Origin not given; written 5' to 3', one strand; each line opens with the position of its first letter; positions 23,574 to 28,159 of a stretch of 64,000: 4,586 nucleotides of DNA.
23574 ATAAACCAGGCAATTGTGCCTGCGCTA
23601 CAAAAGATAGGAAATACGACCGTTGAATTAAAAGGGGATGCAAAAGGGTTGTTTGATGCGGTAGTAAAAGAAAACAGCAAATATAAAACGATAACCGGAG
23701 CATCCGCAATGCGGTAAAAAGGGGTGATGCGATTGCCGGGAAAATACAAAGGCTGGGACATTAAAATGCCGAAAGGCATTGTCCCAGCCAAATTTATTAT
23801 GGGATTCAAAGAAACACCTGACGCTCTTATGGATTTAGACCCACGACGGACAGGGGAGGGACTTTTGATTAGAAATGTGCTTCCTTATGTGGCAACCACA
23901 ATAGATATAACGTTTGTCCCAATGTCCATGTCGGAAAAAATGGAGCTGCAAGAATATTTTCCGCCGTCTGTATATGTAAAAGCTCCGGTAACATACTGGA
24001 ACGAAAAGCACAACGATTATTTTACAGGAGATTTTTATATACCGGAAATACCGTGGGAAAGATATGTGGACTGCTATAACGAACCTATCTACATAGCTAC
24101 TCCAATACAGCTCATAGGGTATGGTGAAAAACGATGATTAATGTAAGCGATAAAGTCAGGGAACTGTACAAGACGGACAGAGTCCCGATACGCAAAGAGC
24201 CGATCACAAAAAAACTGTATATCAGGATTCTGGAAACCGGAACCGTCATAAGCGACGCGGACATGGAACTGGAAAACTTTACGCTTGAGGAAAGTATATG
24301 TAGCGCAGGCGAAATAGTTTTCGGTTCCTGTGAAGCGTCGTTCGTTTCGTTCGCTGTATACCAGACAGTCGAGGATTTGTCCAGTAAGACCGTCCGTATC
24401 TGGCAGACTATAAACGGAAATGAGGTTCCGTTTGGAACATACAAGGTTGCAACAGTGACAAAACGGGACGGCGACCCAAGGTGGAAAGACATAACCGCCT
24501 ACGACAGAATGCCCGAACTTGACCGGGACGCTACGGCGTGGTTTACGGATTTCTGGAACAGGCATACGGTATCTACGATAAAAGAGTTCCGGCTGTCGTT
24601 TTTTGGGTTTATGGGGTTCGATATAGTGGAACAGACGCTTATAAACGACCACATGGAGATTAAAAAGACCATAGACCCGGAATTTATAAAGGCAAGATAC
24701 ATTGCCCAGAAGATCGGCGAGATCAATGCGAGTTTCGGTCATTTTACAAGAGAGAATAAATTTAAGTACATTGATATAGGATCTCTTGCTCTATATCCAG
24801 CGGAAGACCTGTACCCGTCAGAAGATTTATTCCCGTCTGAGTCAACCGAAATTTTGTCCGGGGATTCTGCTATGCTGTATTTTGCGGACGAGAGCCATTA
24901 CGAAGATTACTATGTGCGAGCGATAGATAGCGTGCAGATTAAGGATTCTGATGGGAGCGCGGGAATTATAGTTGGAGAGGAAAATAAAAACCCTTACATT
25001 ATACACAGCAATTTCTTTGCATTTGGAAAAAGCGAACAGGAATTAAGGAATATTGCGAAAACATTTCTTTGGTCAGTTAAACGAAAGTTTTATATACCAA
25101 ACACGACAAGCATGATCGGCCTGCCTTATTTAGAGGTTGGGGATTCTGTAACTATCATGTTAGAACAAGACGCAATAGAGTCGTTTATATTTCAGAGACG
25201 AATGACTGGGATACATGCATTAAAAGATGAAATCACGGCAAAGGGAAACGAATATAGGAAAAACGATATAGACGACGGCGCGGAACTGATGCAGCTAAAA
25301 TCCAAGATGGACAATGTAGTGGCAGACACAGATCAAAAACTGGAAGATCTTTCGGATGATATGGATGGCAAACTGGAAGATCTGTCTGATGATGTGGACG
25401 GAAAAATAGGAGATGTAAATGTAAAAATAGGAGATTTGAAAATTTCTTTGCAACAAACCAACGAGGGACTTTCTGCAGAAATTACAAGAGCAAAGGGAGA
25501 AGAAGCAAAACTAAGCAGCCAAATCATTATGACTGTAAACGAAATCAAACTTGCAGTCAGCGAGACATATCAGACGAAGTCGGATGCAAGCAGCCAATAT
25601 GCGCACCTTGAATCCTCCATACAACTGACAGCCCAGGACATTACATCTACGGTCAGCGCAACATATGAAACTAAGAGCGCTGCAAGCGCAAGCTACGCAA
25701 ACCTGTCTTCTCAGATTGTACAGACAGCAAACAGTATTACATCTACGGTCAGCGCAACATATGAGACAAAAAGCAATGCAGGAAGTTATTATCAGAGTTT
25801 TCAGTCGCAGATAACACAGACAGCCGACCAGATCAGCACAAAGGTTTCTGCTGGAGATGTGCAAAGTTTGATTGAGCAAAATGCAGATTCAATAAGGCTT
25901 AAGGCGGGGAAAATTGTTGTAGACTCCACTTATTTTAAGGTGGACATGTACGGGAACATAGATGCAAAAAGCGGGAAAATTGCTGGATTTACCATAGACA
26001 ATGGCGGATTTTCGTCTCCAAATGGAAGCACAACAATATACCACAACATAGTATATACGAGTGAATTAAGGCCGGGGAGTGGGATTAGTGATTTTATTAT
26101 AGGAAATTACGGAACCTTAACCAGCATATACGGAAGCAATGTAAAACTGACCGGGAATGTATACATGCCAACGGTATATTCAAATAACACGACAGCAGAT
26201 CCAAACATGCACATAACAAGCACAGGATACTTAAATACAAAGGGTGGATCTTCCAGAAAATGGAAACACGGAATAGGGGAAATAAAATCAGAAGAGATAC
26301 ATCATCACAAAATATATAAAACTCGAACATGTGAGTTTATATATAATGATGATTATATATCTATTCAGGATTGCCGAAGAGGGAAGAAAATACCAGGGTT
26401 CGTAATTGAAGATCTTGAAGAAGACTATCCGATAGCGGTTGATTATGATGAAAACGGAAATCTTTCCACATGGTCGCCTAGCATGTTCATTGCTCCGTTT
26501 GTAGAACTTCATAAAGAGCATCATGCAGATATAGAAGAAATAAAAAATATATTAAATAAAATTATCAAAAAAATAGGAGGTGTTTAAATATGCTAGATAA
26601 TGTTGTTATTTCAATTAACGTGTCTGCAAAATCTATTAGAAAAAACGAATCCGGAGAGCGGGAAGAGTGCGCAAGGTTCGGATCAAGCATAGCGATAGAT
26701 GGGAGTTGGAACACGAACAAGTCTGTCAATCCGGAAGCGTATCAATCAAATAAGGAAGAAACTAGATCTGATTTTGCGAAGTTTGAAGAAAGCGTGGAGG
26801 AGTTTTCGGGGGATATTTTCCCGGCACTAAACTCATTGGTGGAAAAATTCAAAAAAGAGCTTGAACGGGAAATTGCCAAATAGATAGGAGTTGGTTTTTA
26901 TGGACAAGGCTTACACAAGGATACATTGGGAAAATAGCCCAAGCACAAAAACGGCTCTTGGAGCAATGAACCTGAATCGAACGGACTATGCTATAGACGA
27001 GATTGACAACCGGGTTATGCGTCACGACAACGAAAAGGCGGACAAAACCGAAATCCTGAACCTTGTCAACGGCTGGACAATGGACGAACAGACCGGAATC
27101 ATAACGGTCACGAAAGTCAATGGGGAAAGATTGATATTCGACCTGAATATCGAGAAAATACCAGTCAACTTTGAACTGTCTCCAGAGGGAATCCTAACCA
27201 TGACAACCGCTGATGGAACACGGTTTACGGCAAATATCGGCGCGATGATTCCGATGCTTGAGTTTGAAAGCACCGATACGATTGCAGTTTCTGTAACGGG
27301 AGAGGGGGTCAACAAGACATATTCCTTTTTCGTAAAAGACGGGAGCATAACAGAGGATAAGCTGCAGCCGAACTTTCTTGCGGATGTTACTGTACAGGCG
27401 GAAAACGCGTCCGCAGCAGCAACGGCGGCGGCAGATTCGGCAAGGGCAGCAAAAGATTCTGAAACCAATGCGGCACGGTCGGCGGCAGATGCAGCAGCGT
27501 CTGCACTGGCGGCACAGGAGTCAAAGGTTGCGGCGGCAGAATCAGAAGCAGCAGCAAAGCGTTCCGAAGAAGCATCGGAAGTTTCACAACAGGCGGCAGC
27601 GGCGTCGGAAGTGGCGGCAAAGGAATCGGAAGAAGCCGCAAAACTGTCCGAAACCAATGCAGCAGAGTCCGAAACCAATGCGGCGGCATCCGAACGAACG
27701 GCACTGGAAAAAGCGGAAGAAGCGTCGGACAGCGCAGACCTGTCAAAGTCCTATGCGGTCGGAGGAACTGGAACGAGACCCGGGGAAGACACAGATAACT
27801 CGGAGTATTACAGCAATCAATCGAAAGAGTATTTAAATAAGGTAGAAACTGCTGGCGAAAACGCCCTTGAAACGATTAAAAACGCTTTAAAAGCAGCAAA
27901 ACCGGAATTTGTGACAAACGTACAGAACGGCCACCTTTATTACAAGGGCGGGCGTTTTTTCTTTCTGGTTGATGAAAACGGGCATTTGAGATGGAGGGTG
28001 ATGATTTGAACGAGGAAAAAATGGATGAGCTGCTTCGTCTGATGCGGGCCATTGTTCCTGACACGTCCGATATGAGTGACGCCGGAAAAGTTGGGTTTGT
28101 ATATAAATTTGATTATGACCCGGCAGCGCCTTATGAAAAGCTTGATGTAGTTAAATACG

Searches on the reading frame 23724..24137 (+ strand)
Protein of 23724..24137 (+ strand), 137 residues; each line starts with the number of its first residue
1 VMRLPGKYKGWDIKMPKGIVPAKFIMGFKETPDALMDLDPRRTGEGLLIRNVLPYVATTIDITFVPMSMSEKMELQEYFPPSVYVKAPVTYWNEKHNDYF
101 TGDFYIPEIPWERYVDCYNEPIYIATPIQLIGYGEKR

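Call 91: search_protein_families(library=pfam, max_evalue=1, proteins=[window:23724-24137:+])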
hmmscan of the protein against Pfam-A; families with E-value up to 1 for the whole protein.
window:23724-24137:+ (137 aa): 1 family
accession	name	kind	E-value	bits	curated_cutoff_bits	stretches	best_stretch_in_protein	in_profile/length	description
PF20458.3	DUF6711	-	2.7e-22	80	27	1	7-133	2-134/134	Family of unknown function (DUF6711)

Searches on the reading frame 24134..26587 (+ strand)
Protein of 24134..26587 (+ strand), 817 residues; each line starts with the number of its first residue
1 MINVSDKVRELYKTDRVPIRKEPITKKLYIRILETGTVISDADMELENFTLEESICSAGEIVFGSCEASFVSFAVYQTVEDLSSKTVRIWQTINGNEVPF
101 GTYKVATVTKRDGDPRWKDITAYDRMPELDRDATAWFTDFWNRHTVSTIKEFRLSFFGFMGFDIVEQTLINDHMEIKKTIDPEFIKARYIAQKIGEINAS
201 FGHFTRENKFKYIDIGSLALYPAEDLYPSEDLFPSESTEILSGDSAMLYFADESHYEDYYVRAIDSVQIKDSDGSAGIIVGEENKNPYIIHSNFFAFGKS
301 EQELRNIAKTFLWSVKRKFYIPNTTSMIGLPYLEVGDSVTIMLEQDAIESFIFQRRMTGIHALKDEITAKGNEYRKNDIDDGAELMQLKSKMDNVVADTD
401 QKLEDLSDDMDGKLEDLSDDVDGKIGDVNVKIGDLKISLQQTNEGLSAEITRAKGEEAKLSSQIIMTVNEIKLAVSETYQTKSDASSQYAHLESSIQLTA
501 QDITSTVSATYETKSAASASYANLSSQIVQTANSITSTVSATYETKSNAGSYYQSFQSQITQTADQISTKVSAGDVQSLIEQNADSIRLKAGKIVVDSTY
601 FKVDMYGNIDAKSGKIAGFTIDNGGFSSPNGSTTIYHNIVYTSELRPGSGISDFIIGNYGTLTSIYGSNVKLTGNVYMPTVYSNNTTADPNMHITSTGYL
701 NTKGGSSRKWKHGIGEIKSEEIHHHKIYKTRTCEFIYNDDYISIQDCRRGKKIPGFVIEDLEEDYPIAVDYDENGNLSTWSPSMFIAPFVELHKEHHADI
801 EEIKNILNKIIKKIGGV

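Call 9: search_protein_families(library=pfam, max_evalue=0.01, proteins=[window:24134-26587:+])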
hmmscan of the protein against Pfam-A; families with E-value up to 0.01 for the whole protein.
window:24134-26587:+ (817 aa): 3 families
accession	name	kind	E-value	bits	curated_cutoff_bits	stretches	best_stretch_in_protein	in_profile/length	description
PF07902.16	Gp58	-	2.6e-06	26.5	34.5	1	373-625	116-389/594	gp58-like protein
PF01442.23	Apolipoprotein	-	3.1e-05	24.2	90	0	481-588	71-182/190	Apolipoprotein A1/A4/E domain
PF04513.17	Baculo_PEP_C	-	0.0041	17.6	38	1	384-450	46-112/140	Baculovirus polyhedron envelope protein, PEP, C terminus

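Call 10: search_protein_families(library=phrogs, max_evalue=0.01, proteins=[window:24134-26587:+])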
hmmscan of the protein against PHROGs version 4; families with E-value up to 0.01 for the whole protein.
window:24134-26587:+ (817 aa): 4 families
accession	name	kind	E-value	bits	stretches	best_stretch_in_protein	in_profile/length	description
phrog_18190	-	unknown function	8.7e-122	408.9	2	21-523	12-500/723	-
phrog_1899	-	unknown function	2e-05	24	1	481-591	278-388/933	-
phrog_11032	-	tail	7e-05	22.4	1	389-618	171-395/643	tail protein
phrog_1775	-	head and packaging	0.0012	17.4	2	546-627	1164-1237/1609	minor head protein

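Call 43: find_related_loci(query=window:24134-26587:+, collection=genome_contigs, flank=10000)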
Query window:24134-26587:+ (817 aa) in genome_contigs; peptide patterns used: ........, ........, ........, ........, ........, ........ (x = any residue, [..] = any of these).
33 stretches matched a pattern, but none encodes a relative of the query by tblastn (E <= 1e-3).

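Call 89: search_dna_similar(query=window:24134-26587:+, collection=phages, mode=protein, max_evalue=1e-10, max_rows=15)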
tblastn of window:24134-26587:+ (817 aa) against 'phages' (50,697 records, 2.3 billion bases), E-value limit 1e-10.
Records with a match: 4; places in all: 4; records where one place covers at least 80% of the query: 0.
Best place of each record, by identity: <60% 4.
By first word of the organism name: Bacteriophage 3; Roseburia 1.
By host as written in the record: - 4.
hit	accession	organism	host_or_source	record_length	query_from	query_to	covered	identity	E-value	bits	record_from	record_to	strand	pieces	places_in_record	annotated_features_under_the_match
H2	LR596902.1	Roseburia phage Jekyll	-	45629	7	638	77%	28.3%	2e-59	226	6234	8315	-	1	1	putative tail spike protein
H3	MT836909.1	Bacteriophage sp.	human fecal samples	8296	21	572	68%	27.0%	3e-42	173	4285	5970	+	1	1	record has no annotation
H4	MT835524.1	Bacteriophage sp.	human fecal samples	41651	86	376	36%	29.7%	7e-23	111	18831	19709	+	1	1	record has no annotation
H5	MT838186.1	Bacteriophage sp.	human fecal samples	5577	678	797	15%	32.0%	2e-11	74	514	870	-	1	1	record has no annotation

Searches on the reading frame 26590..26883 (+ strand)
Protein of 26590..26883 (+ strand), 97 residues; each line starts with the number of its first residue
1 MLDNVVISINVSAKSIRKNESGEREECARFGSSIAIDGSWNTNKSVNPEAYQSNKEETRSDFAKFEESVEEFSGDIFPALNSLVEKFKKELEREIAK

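Call 9: search_protein_families(library=pfam, max_evalue=0.01, proteins=[window:26590-26883:+])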
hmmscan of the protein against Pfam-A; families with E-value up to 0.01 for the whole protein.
window:26590-26883:+ (97 aa): 0 families

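Call 10: search_protein_families(library=phrogs, max_evalue=0.01, proteins=[window:26590-26883:+])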
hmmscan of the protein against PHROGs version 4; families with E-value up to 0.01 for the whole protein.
window:26590-26883:+ (97 aa): 1 family
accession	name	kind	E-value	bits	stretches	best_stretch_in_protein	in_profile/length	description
phrog_2566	-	unknown function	3e-05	25.2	1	25-69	20-67/85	-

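Call 91: search_protein_families(library=pfam, max_evalue=1, proteins=[window:26590-26883:+])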
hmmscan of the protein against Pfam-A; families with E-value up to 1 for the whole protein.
window:26590-26883:+ (97 aa): 1 family
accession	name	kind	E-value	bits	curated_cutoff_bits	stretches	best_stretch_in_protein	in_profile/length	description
PF20962.2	Phage_p2_ORF12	-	0.043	14.1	27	1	51-91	51-89/89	Lactococcus lactis phage p2, ORF12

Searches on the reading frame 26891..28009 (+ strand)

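Call 9: search_protein_families(library=pfam, max_evalue=0.01, proteins=[window:26891-28009:+])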
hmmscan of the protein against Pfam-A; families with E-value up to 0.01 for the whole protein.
window:26891-28009:+ (372 aa): 0 families

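Call 10: search_protein_families(library=phrogs, max_evalue=0.01, proteins=[window:26891-28009:+])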
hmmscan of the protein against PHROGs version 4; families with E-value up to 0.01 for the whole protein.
window:26891-28009:+ (372 aa): 13 families
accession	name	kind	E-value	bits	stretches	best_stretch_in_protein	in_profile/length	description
phrog_17196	-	other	3.7e-23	83.2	2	6-197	7-200/356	kinase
phrog_1419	-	tail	7.9e-16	58.4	1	151-290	91-237/793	tail protein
phrog_3279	-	tail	3.6e-12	47.5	1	162-326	102-283/396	tail fiber protein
phrog_24369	-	tail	7.4e-12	44.7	1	170-283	103-216/1396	tail fiber protein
phrog_24159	-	tail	1.9e-10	40.6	1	161-286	121-246/972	tail fiber protein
phrog_35823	-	unknown function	2.1e-10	40.3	1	168-336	103-273/1152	-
phrog_6129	-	unknown function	5.1e-07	30.6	1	164-287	143-266/277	-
phrog_8713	-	tail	1.9e-06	28.2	1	170-283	187-307/509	tail fiber protein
phrog_22285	-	tail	1.9e-06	27.7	1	163-307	108-260/802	tail fiber protein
phrog_32072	-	tail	1.7e-05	24.4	1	165-289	104-228/894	tail protein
phrog_38058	-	tail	9e-05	21.9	1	176-293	255-372/708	tail fiber protein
phrog_13980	-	tail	9.3e-05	22.3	1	168-283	208-323/756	tail fiber protein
phrog_745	-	unknown function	0.00045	18.8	1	165-335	123-290/1452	-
